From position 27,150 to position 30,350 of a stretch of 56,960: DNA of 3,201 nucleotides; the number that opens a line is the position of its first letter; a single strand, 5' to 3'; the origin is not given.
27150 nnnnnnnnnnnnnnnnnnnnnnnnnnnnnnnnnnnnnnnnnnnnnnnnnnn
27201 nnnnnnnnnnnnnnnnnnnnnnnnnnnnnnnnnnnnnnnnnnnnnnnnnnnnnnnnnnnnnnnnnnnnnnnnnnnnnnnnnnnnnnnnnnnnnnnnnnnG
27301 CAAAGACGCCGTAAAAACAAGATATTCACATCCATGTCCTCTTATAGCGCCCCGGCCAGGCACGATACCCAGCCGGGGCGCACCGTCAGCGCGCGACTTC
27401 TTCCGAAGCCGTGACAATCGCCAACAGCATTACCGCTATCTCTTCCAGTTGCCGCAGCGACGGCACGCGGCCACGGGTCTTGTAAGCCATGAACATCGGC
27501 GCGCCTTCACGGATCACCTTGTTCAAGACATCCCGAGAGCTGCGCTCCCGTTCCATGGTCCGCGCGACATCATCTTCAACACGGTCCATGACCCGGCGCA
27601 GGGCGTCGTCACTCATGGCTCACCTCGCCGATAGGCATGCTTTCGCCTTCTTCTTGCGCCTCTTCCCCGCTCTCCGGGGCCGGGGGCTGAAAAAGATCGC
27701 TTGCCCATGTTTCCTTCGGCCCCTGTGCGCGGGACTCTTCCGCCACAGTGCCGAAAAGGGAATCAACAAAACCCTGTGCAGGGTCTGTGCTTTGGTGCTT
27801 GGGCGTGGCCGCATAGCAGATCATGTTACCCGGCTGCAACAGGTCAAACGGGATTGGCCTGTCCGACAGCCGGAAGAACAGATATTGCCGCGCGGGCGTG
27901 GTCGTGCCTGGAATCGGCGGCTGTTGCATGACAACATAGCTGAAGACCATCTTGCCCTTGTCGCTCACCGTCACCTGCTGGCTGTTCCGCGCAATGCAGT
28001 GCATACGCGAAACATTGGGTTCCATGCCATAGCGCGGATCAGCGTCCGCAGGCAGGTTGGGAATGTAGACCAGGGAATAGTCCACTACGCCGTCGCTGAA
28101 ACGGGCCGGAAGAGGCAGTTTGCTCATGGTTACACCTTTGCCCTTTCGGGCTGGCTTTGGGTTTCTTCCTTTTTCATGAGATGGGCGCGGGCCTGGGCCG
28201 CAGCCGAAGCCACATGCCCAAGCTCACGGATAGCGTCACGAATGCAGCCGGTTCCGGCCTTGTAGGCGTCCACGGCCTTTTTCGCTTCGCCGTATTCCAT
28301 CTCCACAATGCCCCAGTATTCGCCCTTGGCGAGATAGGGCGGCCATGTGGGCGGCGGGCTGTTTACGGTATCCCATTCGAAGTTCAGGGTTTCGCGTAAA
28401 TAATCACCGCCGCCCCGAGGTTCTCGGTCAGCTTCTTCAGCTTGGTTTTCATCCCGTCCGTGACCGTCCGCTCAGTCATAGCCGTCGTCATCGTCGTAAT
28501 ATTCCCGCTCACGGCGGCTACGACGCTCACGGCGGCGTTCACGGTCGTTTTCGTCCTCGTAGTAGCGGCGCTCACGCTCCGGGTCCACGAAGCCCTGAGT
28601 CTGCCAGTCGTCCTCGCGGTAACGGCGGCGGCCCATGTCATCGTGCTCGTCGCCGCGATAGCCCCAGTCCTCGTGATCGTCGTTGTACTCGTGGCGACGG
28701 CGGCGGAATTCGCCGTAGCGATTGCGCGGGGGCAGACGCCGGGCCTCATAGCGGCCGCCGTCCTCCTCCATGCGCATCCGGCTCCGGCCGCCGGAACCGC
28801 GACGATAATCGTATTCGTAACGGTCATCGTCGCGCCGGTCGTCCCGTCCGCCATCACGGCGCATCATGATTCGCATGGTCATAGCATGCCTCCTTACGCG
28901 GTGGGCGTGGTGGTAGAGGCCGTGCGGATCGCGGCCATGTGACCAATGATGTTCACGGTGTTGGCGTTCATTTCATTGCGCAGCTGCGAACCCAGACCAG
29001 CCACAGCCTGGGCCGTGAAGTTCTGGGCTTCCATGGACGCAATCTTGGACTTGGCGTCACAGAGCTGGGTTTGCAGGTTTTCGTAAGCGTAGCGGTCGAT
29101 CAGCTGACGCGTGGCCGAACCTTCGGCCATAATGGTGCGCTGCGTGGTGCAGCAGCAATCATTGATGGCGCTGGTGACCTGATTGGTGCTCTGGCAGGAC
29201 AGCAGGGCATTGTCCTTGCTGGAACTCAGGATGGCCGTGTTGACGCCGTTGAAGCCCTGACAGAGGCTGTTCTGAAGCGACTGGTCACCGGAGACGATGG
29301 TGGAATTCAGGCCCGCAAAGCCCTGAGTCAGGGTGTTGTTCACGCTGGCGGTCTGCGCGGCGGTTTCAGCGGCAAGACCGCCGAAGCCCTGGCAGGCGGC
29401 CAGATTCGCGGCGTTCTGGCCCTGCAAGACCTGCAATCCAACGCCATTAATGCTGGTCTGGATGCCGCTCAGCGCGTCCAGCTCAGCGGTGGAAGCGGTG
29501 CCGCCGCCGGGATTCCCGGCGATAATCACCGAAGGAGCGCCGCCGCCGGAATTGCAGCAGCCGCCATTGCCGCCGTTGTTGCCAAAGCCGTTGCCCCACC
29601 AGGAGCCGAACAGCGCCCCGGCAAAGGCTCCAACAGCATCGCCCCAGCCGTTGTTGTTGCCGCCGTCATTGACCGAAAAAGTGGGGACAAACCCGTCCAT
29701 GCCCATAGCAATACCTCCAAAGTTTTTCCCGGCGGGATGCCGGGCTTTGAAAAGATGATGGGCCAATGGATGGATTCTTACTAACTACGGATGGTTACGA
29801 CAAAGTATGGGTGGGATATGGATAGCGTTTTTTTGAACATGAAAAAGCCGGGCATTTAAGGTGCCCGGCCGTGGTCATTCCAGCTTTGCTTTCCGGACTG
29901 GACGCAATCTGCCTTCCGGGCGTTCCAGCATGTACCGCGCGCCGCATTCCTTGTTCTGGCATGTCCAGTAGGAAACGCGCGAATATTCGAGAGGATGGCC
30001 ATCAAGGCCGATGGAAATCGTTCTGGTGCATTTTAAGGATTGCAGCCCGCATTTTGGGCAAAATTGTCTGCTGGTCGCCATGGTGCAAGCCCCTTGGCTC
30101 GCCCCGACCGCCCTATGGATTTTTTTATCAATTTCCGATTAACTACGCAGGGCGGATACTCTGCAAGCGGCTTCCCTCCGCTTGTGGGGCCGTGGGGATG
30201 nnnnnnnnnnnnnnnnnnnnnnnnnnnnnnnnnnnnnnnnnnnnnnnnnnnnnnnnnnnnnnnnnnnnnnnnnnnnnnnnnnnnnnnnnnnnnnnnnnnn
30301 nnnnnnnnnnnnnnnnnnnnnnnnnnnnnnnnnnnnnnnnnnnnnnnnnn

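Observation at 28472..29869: Self-contained operon for a Gly/Asn/Gln-rich Cys-cluster protein and an Arg/Asp/Glu/Tyr-rich low-complexity protein inside the tail module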

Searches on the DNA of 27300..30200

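Call 106: search_rna_families(source=window, start=27300, end=30200, threshold=evalue, max_evalue=1)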
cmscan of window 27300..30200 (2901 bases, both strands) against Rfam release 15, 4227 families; matches with E-value up to 1: 1.
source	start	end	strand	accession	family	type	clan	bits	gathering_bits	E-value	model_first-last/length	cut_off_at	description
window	27780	27882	-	RF04317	aceE-II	Cis-reg;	-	20.7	100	0.017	1-190/190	no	aceE-II ncRNA motif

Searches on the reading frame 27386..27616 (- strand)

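Call 49: search_protein_families(library=ncbifam, proteins=[window:27386-27616:-], max_evalue=1)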
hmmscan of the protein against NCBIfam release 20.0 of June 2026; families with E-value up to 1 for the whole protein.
window:27386-27616:- (76 aa): 1 family
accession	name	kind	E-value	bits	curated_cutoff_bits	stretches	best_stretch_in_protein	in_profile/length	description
NF011105.0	PRK14532.1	equivalog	0.011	15.3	162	1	5-73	120-187/189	adenylate kinase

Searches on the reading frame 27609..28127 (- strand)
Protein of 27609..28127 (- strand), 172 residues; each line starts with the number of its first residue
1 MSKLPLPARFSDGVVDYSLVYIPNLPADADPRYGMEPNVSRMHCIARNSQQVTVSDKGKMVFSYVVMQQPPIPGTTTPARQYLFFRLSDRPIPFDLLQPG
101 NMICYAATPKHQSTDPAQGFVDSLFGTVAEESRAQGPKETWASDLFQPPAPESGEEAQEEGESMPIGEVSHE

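Call 6: search_protein_families(library=pfam, proteins=[window:27609-28127:-], max_evalue=0.1)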
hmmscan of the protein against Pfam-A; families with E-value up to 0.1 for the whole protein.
window:27609-28127:- (172 aa): 0 families

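Call 7: search_protein_families(library=phrogs, proteins=[window:27609-28127:-], max_evalue=0.1)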
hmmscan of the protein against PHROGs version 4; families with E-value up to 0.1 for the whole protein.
window:27609-28127:- (172 aa): 0 families

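Call 49: search_protein_families(library=ncbifam, proteins=[window:27609-28127:-], max_evalue=1)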
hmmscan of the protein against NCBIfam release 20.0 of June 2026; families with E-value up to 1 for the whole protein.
window:27609-28127:- (172 aa): 0 families

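Call 63: find_homologous_proteins(query=window:27609-28127:-, max_evalue=0.001)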
Query window:27609-28127:- (172 aa): 19 proteins with E <= 0.001 among 54 candidates.
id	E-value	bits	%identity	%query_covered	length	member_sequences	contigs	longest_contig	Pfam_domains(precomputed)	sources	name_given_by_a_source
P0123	1.9e-108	378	97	100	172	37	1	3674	-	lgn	-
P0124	9.7e-73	261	71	95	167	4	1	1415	-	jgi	-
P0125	2.7e-67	244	65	98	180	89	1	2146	-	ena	-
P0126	3.1e-65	237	68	87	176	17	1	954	-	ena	-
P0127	2.8e-64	234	64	96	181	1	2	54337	-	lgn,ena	-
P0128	1.9e-63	231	64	91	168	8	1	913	-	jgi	jgi:hypothetical protein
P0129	1.3e-62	228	62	100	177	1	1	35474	-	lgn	-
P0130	3.1e-62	227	64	88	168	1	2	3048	-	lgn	-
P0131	7.4e-62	226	63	94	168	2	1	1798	-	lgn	-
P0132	4.0e-61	224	64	90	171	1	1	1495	-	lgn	-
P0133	1.3e-60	222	66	86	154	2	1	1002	-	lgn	-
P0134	2.1e-60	221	64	92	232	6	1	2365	-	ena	-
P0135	4.1e-59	217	61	93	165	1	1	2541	-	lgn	-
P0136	2.4e-57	211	59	94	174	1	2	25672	-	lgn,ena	-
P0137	2.8e-43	166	64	69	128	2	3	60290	-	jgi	jgi:hypothetical protein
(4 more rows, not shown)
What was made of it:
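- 27609..28127 (-): g3: 172-aa protein with a beta-rich core and a disordered acidic tail. One homologue is annotated from Bilophila wadsworthia (call 63).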

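Call 71: predict_structure(alignment_id=A4)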
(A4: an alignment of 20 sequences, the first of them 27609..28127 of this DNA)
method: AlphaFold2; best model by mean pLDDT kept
length: 172 residues; sequences in the alignment: 20
mean_pLDDT: 75.4   pTM: 0.61
mean pLDDT of the five models: 75.4, 75.0, 74.5, 72.7, 71.8
residues with pLDDT >= 90: 57; 70-90: 54; 50-70: 34; < 50: 27
segments of 3 or more residues with pLDDT < 50: 136-139, 152-172
pLDDT, mean of each block of 10 residues (from residue 1): 77 91 88 89 93 90 94 85 94 88 91 64 63 50 55 40 40 34
secondary structure, 60 per line:
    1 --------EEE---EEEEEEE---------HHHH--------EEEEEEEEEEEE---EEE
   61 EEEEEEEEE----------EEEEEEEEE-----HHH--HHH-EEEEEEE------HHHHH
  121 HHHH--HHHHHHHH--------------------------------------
elements in order: E9-11 E15-21 H31-34 E43-54 E58-69 E80-88 E103-109 H116-124 H127-134
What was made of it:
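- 27609..28127 (-): The AF2 model has pLDDT 75 overall and about 90 in the core (call 71).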

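Call 79: fold_search(model_id=the predicted structure, library=viral)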
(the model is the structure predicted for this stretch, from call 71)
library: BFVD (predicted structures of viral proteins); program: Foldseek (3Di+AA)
matches with E <= 10: 789; with E <= 0.001: 4
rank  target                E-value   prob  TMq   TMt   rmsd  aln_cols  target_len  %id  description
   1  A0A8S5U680            5.0e-14  1.00  0.38  0.37  23.4       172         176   63  Uncharacterized protein [Siphoviridae sp. ctwHj1]
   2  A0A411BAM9            6.6e-05  1.00  0.49  0.51  11.2       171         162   12  Uncharacterized protein [Salmonella phage Segz_1]
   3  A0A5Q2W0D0            1.9e-04  1.00  0.47  0.55   8.1       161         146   17  (no name in the UniProt tables at hand)
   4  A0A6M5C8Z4            3.8e-04  1.00  0.48  0.40  15.9       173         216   15  Uncharacterized protein [Shigella phage 2019SD1]
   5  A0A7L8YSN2            3.2e-02  0.57  0.20  0.23  14.2       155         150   14  Movement protein [Miscanthus yellow fleck virus]
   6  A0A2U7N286            5.7e-02  0.60  0.21  0.16  16.9       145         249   12  Uncharacterized protein [Pseudomonas phage PspYZU01]
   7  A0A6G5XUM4            8.0e-02  0.20  0.17  0.11  22.5       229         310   12  (no name in the UniProt tables at hand)
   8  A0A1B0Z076            8.0e-02  0.16  0.17  0.16  20.1       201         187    9  (no name in the UniProt tables at hand)
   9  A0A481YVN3            8.9e-02  0.51  0.25  0.13  10.5       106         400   19  Aspartyl protease [Marseillevirus LCMAC103]
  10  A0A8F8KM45            1.1e-01  0.63  0.24  0.22  20.9       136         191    7  Uncharacterized protein [Clandestinovirus]
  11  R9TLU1                1.3e-01  0.47  0.20  0.18  13.4       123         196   11  Helix-hairpin-helix domain-containing protein [Halorubrum virus CGphi46]
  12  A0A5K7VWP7            1.4e-01  0.18  0.16  0.15  18.7       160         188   15  Movement protein [Persimmon polerovirus]
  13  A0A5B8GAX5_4          1.7e-01  0.38  0.19  0.04  19.2       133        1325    8  Polyprotein [Rhizoctonia solani endornavirus 5]
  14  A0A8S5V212            2.3e-01  0.21  0.21  0.23  14.4       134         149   10  Uncharacterized protein [Myoviridae sp. ctJ2i1]
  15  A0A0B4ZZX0            2.6e-01  0.30  0.24  0.18  11.0       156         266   13  (no name in the UniProt tables at hand)
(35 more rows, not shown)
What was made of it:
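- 27609..28127 (-): Foldseek matches uncharacterised g3-position proteins of Salmonella and Shigella phages (call 79).
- On g1-g4 cassette (as in eiAU, PY100, JenP1, Bas07, Sasha): Foldseek match of g3 to Segz_1 and 2019SD1 proteins, E 7e-5 to 4e-4 (call 79).
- The g3 fold matches the g3-position proteins of Salmonella and Shigella phages (call 79).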

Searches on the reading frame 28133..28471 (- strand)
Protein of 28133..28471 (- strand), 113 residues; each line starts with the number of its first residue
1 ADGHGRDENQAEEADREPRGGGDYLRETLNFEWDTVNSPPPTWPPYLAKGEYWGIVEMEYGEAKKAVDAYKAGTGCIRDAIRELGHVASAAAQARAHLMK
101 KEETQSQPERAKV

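Call 49: search_protein_families(library=ncbifam, proteins=[window:28133-28471:-], max_evalue=1)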
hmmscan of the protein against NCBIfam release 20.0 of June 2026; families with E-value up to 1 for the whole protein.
seq(113 aa): 0 families

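Call 68: search_protein_families(library=pfam, alignment_id=A5, max_evalue=1)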
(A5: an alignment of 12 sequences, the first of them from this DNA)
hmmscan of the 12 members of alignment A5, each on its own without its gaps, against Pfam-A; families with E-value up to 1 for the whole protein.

A. member 1, seq(91 aa): 0 families

B. families by the number of members that match (of 12 scanned): 5 families
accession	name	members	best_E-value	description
PF21834.1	DUF6894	1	0.015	Domain of unknown function (DUF6894)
PF15619.11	Lebercilin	1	0.084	Ciliary protein causing Leber congenital amaurosis disease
PF10628.14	CotE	1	0.15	Outer spore coat protein E (CotE)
PF01253.27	SUI1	1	0.18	Translation initiation factor SUI1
PF03732.24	Retrotrans_gag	1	0.24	Retrotransposon gag protein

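Call 69: search_solved_structures(query=A5, max_evalue=10)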
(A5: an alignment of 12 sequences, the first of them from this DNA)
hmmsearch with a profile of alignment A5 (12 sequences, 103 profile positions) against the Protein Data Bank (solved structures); distinct sequences matched with E-value up to 10: 6.
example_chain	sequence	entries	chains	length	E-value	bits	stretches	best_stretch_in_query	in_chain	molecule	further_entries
7abk_A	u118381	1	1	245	0.011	19.5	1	9-70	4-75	Chloroplast membrane-associated 30 kD protein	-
4wqo_D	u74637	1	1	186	0.19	15.5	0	24-57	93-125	Cullin-2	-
3jqh_A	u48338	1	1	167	0.42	14.4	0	61-91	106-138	C-type lectin domain family 4 member M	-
3vjf_A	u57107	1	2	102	0.88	13.3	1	27-85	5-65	WA20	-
8eoa_C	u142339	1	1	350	1.4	12.7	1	23-85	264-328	Aryl-hydrocarbon-interacting protein-like 1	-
5t5s_A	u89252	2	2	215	1.5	12.6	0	64-94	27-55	Alanine--tRNA ligase, cytoplasmic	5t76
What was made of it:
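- Tried and rejected: Pfam and PDB searches did not support it (calls 68, 69).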

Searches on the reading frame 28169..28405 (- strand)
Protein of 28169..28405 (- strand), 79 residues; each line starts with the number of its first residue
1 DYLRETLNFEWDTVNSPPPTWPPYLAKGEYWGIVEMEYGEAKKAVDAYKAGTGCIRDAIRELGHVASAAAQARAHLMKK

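Call 56: find_related_loci(query=A3, collection=metagenome_contigs, flank=2500)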
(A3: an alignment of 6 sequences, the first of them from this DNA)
Query A3 (79 aa) in metagenome_contigs; peptide patterns used: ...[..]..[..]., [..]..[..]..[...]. (x = any residue, [..] = any of these).
79 stretches matched a pattern; 28 encode a relative of the query (tblastn E <= 1e-3); 28 distinct loci.
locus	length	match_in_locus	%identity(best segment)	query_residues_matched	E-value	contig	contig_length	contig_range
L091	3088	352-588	100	1-79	7e-52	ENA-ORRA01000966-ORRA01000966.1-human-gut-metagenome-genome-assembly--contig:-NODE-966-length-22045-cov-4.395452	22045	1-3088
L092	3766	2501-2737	100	1-79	7e-52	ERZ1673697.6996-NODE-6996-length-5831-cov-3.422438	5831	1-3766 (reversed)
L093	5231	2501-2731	75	1-77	7e-37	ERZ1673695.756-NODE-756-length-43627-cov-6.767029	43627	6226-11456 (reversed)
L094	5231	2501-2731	75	1-77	6e-37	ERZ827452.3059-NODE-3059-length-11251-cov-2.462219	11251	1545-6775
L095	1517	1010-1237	67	3-78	3e-35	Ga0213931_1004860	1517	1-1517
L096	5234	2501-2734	82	1-78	1e-34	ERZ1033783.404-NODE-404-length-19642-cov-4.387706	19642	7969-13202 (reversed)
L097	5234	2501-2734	82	1-78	1e-34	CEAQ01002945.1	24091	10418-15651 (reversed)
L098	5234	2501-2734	82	1-78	1e-34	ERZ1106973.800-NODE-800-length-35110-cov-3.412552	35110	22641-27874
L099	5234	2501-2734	82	1-78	1e-34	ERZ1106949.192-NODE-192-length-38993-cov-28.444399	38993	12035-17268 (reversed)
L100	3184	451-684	82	1-78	1e-34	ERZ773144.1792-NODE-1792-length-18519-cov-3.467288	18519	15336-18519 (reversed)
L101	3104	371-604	82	1-78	1e-34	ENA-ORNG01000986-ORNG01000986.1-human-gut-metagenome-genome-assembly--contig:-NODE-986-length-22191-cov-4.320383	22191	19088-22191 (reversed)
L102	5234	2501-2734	82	1-78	1e-34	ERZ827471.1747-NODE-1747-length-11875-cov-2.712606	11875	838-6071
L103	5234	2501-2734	82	1-78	1e-34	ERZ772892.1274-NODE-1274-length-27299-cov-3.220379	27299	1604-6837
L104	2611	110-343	82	1-78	2e-34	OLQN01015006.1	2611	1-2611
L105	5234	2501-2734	82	1-78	1e-34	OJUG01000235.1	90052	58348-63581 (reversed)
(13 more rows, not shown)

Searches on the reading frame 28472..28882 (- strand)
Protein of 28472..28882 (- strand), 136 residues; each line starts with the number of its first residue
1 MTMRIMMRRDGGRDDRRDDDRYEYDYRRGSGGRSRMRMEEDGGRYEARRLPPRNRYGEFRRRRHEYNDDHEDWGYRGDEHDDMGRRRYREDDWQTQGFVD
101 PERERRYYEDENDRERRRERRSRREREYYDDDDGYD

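Call 6: search_protein_families(library=pfam, proteins=[window:28472-28882:-], max_evalue=0.1)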
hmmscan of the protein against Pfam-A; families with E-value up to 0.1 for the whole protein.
window:28472-28882:- (136 aa): 0 families

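Call 7: search_protein_families(library=phrogs, proteins=[window:28472-28882:-], max_evalue=0.1)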
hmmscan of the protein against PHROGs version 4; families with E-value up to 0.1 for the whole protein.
window:28472-28882:- (136 aa): 0 families

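Call 20: find_encoding_contigs(protein=window:28472-28882:-, flank=10000, max_places=10)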
Protein window:28472-28882:- (136 aa): 24 contigs read that carry it; 10 places shown.
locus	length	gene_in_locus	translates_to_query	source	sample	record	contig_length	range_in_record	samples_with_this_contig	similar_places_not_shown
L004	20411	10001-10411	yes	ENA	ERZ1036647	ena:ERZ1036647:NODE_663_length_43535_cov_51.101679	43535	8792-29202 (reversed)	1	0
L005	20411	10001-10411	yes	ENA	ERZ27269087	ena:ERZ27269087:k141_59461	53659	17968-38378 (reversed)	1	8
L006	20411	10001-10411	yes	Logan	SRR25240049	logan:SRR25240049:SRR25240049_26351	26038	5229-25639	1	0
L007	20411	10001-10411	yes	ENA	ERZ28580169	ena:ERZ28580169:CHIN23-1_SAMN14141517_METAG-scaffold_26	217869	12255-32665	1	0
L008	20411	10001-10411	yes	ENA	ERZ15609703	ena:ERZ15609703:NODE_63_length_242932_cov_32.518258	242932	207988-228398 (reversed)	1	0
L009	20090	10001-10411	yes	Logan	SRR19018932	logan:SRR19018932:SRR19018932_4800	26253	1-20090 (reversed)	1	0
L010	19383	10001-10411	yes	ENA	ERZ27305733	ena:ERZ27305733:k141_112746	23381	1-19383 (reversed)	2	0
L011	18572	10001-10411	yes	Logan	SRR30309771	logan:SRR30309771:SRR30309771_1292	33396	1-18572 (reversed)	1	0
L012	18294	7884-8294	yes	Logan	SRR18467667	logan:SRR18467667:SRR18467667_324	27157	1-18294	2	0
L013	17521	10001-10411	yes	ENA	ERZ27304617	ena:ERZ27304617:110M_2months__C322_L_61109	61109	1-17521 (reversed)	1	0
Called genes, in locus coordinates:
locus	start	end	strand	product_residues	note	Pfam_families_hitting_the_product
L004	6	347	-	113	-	PF05534:HicB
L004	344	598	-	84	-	PF07927:HicA_toxin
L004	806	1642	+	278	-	-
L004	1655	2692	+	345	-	PF20036:Gp13-like (weak)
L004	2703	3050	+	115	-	-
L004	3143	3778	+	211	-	PF20557:DnaT_2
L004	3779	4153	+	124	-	-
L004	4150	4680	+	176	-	-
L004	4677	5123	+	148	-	-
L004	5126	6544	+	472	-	-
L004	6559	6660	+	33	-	-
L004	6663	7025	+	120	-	-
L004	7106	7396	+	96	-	-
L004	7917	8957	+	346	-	PF13518:HTH_28 (weak), PF13551:HTH_29, PF00665:rve, PF13683:rve_3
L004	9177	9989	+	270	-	-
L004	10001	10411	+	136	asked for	-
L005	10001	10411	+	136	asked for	-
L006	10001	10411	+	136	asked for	-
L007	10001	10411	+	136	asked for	-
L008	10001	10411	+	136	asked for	-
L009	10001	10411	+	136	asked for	-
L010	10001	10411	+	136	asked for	-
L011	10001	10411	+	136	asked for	-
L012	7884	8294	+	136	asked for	-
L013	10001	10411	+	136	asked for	-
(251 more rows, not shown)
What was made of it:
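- The exact 136-aa product is on record in 259 collection blocks (call 20).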
